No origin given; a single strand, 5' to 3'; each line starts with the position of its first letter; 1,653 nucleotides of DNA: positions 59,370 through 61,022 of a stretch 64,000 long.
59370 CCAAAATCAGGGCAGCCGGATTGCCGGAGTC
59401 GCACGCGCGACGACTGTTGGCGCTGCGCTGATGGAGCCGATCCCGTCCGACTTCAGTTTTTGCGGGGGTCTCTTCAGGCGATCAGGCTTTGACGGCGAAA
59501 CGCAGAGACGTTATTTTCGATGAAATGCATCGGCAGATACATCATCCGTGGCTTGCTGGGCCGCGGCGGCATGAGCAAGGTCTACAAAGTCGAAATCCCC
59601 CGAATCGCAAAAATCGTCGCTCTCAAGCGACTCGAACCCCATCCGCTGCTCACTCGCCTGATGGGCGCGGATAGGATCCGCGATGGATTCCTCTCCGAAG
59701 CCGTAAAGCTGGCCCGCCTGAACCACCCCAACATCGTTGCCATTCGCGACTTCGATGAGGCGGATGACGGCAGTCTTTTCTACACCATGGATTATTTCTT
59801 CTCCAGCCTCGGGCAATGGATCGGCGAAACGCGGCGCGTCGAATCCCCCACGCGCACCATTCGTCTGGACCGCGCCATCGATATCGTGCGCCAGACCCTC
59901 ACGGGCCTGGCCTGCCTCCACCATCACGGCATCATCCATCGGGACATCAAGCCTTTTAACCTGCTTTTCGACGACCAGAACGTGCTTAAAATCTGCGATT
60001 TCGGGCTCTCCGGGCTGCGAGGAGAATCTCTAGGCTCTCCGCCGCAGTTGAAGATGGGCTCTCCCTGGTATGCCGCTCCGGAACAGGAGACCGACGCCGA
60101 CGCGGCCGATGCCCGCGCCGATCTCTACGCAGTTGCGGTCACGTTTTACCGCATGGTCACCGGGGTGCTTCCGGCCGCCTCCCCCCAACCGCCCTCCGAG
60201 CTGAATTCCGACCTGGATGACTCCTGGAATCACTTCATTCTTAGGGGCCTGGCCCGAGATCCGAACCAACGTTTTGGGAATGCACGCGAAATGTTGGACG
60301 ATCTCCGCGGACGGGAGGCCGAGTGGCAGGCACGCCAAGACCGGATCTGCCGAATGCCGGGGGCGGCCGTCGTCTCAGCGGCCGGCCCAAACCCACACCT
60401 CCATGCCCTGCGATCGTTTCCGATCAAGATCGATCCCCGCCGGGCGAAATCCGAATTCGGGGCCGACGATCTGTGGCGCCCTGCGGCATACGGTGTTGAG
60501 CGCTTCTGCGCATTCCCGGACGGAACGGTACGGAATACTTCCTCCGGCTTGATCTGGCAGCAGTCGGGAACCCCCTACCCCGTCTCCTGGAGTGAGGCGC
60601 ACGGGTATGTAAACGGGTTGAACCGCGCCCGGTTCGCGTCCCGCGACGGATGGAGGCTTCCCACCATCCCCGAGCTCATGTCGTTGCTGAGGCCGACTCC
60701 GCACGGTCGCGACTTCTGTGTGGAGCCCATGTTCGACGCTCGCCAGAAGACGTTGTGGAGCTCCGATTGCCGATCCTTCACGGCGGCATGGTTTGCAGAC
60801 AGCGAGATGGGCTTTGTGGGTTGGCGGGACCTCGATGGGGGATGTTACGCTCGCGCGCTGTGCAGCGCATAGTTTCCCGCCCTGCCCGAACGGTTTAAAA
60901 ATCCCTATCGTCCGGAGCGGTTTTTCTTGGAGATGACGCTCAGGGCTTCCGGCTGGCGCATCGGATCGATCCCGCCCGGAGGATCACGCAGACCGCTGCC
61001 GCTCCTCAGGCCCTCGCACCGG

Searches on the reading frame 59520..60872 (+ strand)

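Call 78: search_protein_families(library=pfam, proteins=[window:59520-60872:+], max_evalue=0.001)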
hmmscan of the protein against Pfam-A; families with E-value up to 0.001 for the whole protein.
window:59520-60872:+ (450 aa): 4 families
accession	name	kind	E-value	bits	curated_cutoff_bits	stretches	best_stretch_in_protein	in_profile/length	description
PF00069.31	Pkinase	-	8.5e-36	124.1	31.7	1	10-234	4-212/263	Protein kinase domain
PF07603.17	Lcl_C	-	4.2e-17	62.9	34.9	1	335-445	1-114/117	Lcl C-terminal domain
PF07714.23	PK_Tyr_Ser-Thr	-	3.1e-16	59.9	23.1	1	13-218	7-204/258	Protein tyrosine and serine/threonine kinase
PF01636.29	APH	-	0.00055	20.2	23.2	1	42-165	73-198/239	Phosphotransferase enzyme family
